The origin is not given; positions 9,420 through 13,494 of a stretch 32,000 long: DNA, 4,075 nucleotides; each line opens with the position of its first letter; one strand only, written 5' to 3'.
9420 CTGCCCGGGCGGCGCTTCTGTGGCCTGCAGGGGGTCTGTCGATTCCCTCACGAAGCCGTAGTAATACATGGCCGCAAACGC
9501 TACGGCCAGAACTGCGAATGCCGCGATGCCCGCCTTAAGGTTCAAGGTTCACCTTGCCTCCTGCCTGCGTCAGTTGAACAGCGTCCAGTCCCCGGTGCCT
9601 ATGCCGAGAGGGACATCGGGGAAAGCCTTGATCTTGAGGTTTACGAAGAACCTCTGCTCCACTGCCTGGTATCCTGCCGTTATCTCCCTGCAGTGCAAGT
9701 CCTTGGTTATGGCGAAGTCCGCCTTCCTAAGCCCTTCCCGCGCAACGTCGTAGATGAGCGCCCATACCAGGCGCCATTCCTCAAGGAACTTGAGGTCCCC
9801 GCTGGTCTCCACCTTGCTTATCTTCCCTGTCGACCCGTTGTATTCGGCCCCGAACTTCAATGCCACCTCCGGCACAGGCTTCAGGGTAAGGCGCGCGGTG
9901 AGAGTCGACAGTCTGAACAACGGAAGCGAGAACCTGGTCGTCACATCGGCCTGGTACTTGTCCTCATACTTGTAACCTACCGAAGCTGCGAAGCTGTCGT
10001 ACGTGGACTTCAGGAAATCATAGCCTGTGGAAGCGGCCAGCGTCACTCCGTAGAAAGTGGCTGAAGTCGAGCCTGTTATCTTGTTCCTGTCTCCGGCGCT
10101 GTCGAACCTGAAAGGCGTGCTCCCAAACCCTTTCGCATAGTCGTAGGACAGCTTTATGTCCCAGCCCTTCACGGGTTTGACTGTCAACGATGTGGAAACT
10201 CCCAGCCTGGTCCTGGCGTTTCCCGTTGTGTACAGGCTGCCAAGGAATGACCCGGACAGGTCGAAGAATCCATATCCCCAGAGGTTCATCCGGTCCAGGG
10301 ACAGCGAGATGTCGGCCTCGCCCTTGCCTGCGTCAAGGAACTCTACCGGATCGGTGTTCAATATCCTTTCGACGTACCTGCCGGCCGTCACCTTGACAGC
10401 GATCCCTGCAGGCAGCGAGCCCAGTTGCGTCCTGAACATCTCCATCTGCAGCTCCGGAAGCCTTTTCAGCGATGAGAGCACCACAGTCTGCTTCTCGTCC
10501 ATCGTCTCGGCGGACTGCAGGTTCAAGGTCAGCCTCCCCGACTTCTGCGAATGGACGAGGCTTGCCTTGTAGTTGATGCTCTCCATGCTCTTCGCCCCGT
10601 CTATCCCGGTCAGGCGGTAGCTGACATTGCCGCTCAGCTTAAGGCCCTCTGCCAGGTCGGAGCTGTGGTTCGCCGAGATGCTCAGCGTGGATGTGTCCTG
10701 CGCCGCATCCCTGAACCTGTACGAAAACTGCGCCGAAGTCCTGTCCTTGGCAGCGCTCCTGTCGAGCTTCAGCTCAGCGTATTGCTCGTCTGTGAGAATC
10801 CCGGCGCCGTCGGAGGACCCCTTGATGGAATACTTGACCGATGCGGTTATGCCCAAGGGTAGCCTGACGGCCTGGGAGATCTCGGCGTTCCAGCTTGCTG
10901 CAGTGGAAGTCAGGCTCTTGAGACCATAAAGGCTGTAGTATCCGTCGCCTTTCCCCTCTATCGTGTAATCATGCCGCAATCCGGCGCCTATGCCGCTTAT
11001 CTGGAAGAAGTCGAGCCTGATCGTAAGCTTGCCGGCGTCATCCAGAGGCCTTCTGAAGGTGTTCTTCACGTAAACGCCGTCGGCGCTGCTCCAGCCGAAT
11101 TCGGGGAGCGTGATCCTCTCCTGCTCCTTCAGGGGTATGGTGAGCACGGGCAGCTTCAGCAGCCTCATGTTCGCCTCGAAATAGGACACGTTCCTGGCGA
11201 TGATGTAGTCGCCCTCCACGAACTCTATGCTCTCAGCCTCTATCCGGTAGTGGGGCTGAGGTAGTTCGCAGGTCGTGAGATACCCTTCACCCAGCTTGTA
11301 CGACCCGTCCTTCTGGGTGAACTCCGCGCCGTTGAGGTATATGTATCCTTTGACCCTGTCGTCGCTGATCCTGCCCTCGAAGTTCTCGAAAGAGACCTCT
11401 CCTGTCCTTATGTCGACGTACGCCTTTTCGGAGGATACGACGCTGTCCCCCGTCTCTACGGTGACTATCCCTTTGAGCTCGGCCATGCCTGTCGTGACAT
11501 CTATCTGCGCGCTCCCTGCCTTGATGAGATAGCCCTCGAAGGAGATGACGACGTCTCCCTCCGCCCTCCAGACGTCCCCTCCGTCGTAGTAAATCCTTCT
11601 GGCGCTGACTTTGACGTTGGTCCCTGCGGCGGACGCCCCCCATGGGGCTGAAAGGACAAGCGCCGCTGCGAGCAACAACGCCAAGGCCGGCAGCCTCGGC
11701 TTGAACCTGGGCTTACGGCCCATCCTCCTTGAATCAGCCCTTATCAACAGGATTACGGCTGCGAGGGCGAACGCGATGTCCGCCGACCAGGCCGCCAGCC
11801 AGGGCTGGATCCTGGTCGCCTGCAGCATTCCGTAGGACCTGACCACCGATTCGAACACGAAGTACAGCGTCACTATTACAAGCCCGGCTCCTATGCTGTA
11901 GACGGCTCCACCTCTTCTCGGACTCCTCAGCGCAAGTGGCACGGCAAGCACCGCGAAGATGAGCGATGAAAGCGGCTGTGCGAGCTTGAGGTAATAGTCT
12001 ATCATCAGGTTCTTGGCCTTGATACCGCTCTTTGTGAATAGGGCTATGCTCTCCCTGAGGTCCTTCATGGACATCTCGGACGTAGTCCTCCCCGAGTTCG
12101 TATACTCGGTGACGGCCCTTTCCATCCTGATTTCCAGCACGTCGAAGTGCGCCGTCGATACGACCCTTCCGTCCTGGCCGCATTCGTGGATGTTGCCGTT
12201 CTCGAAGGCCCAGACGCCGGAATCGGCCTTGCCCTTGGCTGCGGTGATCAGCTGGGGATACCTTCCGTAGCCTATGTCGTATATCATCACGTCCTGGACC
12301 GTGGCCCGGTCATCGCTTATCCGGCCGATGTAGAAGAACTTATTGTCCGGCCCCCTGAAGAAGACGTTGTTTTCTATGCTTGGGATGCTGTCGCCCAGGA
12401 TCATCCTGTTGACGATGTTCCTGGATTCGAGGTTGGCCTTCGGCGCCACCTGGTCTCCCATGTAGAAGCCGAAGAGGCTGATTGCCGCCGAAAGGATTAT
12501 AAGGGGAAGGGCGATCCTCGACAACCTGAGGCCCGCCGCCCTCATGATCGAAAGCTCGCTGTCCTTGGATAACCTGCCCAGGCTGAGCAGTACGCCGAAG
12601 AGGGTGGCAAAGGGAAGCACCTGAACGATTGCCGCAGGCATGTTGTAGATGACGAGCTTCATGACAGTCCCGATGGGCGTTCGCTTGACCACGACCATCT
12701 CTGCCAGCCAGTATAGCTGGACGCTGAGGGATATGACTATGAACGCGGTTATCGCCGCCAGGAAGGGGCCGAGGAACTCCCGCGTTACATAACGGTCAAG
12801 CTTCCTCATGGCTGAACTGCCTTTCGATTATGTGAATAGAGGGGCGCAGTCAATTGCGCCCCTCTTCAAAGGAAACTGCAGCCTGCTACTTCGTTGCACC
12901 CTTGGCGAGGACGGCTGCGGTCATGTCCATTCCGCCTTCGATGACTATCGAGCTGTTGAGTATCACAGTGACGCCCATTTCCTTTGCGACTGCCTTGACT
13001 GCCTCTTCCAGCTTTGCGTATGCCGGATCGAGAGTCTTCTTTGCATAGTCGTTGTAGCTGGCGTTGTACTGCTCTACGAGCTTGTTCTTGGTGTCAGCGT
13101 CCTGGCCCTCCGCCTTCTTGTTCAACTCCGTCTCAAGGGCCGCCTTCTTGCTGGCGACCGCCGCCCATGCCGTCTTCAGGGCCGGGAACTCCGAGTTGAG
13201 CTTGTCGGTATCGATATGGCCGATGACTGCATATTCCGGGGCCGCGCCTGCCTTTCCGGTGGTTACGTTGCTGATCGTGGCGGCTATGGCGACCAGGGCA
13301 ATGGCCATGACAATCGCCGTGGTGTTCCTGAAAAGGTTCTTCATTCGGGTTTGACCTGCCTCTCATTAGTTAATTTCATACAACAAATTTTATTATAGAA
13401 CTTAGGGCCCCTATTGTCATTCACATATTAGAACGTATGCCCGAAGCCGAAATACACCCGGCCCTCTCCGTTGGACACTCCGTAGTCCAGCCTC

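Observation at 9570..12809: One ORF fuses an inner-membrane LptF/G-type permease to the outer-membrane LPS translocon LptD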

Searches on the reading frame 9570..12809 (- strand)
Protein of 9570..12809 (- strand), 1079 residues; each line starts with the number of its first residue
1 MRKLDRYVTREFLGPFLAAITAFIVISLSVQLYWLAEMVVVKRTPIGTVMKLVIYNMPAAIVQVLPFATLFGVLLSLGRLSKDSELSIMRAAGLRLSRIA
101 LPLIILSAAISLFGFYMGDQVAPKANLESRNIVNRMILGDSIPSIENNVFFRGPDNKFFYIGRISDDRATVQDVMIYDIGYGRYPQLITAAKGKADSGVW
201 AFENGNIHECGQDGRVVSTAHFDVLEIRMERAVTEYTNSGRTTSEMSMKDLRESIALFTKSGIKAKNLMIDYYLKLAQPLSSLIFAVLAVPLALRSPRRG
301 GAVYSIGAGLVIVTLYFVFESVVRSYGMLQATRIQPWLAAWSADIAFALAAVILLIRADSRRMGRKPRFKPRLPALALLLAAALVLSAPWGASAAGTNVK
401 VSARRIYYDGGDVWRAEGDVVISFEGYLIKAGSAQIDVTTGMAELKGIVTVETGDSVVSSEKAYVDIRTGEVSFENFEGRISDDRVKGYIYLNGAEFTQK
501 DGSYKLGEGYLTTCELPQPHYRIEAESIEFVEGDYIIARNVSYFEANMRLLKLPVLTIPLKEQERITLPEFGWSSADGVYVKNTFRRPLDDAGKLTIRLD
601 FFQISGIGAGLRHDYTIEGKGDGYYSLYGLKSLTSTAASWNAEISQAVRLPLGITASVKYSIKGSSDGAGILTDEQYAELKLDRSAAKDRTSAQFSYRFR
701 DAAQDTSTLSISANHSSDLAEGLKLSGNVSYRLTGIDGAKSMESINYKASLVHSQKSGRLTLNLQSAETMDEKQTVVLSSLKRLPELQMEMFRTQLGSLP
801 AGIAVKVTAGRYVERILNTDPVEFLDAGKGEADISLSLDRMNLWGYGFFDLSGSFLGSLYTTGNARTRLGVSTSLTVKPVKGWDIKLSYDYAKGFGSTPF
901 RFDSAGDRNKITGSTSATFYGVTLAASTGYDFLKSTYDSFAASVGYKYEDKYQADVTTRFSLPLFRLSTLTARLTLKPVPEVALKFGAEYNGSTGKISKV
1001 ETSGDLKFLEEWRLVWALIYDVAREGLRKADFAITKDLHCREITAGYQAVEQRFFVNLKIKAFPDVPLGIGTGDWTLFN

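Call 3: search_protein_families(library=pfam, proteins=[window:9570-12809:-], max_evalue=1)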
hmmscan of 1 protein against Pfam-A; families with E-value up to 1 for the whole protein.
window:9570-12809:- (1079 aa): 1 family
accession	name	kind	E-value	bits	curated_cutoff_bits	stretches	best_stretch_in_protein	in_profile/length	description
PF03739.19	LptF_LptG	-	4.7e-83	279.6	27.9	1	6-357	1-353/353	Lipopolysaccharide export system permease LptF/LptG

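Call 4: search_protein_families(library=ncbifam, proteins=[window:9570-12809:-], max_evalue=1)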
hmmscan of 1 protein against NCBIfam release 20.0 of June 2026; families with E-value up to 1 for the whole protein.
window:9570-12809:- (1079 aa): 3 families
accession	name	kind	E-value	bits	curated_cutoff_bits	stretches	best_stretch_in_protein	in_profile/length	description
TIGR04408.1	LptG_lptG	equivalog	3.6e-58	196.9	240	1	4-357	2-350/351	LPS export ABC transporter permease LptG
TIGR04407.1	LptF_YjgP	equivalog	2.2e-52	177.9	230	1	4-356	2-346/347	LPS export ABC transporter permease LptF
TIGR02001.1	gcw_chp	subfamily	0.0058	16.2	47.15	1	660-772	112-221/244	TorF family putative porin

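Call 8: find_homologous_proteins(query=window:9570-12809:-, max_evalue=0.00001)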
Query window:9570-12809:- (1079 aa): 12 proteins with E <= 0.00001 among 8000 candidates.
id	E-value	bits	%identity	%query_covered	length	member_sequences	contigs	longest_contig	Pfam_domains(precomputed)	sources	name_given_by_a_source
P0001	0.0e+0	2392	100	100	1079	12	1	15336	PF03739.20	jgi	-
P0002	0.0e+0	1793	73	100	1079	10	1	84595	PF03739.20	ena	-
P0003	0.0e+0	1774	72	100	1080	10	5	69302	PF03739.20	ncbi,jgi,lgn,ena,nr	ncbi:MAG TPA: LptF/LptG family permease [Bacillota bacterium]|nr:LptF/LptG family permease [Bacillot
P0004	0.0e+0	1635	66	100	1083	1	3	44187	PF03739.20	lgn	-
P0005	0.0e+0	1593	65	100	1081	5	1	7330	PF03739.20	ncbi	-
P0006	0.0e+0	1587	65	100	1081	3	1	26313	PF03739.20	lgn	-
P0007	0.0e+0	1047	74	57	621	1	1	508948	PF03739.20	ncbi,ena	-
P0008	9.9e-46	174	23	34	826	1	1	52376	PF03739.20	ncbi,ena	-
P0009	2.6e-39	153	22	34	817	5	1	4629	PF03739.20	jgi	jgi:LPS export ABC transporter permease LptG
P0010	8.1e-15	72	26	29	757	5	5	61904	PF03739.20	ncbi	ncbi:MAG: LptF/LptG family permease [Allosphingosinicella sp.]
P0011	8.7e-12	62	23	18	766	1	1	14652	PF03739.20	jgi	jgi:lipopolysaccharide export system permease protein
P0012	3.7e-11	60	31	9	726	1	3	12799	PF03739.20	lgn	-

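Call 32: list_cluster_members(proteins=[P0001, P0002, P0003, P0004, P0005, P0007, P0013, P0018, P0017, P0020])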
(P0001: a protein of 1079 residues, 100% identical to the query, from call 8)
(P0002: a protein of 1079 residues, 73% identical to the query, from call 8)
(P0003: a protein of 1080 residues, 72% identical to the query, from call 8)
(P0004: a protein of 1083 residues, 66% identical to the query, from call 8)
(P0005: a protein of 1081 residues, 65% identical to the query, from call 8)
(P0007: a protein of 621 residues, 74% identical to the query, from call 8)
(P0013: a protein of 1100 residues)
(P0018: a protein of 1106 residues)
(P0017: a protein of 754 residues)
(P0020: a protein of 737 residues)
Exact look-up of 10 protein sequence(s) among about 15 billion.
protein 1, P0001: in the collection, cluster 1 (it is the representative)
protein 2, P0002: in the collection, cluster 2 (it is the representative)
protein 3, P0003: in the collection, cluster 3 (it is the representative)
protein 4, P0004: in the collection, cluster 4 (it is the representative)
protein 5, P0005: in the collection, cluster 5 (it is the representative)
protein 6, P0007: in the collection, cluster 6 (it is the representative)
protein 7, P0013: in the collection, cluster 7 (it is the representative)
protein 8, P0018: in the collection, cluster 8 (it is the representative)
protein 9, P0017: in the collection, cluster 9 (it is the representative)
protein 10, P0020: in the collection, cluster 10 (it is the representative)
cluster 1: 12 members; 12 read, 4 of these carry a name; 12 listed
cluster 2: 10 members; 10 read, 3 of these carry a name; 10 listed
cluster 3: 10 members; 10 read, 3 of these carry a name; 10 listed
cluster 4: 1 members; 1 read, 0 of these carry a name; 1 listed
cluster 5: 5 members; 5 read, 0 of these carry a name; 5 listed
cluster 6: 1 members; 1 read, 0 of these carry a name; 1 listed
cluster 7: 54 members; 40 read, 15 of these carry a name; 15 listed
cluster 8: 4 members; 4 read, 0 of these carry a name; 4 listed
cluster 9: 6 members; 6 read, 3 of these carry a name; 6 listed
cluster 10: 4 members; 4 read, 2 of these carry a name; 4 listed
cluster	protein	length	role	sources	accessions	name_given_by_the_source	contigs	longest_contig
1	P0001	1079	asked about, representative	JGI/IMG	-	-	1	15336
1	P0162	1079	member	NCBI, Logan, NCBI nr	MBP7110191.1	MAG: LptF/LptG family permease [Firmicutes bacterium] | LptF/LptG family permease [Bacillota bacterium]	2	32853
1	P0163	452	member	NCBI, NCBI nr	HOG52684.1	MAG TPA: LptF/LptG family permease, partial [Bacillota bacterium] | LptF/LptG family permease [Bacillota bacterium]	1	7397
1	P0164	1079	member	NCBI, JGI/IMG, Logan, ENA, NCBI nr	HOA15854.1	MAG TPA: LptF/LptG family permease [Bacillota bacterium] | LptF/LptG family permease [Bacillota bacterium]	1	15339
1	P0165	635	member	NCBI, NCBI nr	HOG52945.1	MAG TPA: hypothetical protein PLT03_03630, partial [Bacillota bacterium] | hypothetical protein [Bacillota bacterium]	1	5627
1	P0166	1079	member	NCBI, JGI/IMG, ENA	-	-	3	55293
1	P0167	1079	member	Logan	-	-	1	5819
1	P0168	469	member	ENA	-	-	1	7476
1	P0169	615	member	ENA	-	-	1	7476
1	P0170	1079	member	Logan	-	-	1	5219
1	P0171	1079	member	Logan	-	-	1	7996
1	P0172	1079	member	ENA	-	-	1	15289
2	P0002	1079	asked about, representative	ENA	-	-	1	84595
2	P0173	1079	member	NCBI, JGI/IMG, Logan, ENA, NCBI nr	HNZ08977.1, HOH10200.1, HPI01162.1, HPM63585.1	MAG TPA: LptF/LptG family permease [Bacillota bacterium] | LptF/LptG family permease [Bacillota bacterium]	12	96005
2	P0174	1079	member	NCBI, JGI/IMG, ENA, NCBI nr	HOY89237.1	MAG TPA: LptF/LptG family permease [Bacillota bacterium] | LptF/LptG family permease [Bacillota bacterium]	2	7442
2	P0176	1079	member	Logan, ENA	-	-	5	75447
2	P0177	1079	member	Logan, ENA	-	-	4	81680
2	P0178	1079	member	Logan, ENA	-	-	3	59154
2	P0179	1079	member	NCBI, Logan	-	-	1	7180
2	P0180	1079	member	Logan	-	-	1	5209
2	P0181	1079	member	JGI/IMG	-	-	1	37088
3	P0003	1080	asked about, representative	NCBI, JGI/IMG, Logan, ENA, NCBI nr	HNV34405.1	MAG TPA: LptF/LptG family permease [Bacillota bacterium] | LptF/LptG family permease [Bacillota bacterium]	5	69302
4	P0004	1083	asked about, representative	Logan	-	-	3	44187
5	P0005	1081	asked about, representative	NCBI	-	-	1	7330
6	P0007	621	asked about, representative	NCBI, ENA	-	-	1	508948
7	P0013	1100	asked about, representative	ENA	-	-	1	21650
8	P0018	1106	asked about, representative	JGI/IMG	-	-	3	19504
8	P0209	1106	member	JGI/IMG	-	-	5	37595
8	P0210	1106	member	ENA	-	-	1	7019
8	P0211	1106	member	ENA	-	-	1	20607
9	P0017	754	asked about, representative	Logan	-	-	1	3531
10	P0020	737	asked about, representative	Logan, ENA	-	-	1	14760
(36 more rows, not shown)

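Call 68: find_homologous_proteins(query=A4, max_evalue=1e-30)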
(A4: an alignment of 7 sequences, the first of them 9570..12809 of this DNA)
Query A4 (7 sequences) (1079 aa, profile of the alignment): 10 proteins with E <= 1e-30 among 8000 candidates.
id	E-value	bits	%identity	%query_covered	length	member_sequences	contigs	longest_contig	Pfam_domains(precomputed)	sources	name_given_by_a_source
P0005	0.0e+0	1673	65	100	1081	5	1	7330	PF03739.20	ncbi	-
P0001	0.0e+0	1664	100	100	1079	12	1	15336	PF03739.20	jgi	-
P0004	0.0e+0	1661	66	100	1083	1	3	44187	PF03739.20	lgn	-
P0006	0.0e+0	1613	65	100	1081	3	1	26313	PF03739.20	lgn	-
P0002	0.0e+0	1568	73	100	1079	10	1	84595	PF03739.20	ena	-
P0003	0.0e+0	1567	72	100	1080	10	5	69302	PF03739.20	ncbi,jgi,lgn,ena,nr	ncbi:MAG TPA: LptF/LptG family permease [Bacillota bacterium]|nr:LptF/LptG family permease [Bacillot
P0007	5.6e-298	1009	74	57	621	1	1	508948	PF03739.20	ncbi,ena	-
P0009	2.1e-91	325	22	34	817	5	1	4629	PF03739.20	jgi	jgi:LPS export ABC transporter permease LptG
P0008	4.1e-91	325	23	34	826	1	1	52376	PF03739.20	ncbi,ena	-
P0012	1.2e-39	154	31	9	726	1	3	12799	PF03739.20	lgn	-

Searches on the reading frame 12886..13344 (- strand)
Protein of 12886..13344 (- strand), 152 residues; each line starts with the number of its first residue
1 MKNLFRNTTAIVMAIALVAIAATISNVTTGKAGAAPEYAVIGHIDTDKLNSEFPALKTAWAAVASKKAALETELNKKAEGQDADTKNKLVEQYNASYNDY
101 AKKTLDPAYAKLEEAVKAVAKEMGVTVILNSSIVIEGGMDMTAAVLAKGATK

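Call 6: search_protein_families(library=pfam, proteins=[window:12886-13344:-], max_evalue=10)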
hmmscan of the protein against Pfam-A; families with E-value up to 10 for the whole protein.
window:12886-13344:- (152 aa): 9 families
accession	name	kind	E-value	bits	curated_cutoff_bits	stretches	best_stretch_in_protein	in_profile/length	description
PF03938.19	OmpH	-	3.6e-13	50.3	32.4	2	84-148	68-140/141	Outer membrane protein (OmpH-like)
PF11439.13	T3SchapCesA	-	0.019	15.5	29.1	1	47-119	15-85/95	Type III secretion system filament chaperone CesA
PF24477.2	ARM_At3g06530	-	0.019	15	27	1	50-123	81-152/195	At3g06530-like, ARM repeats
PF13326.11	PSII_Pbs27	-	0.021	15.6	25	1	13-120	17-109/140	Photosystem II Pbs27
PF09539.15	DUF2385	-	0.041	14.8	25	1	77-103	40-66/96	Protein of unknown function (DUF2385)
PF05436.16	MF_alpha_N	-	0.05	13.9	22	1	8-48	6-47/88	Mating factor alpha precursor N-terminus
PF08663.15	HalX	-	0.15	12.9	23.2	1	61-76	13-28/68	HalX domain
PF02370.21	M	-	5.7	8.3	20.8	1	101-119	2-20/21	M protein repeat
PF13786.12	DUF4179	-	6.5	7.7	30.1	0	8-81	7-35/94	Domain of unknown function (DUF4179)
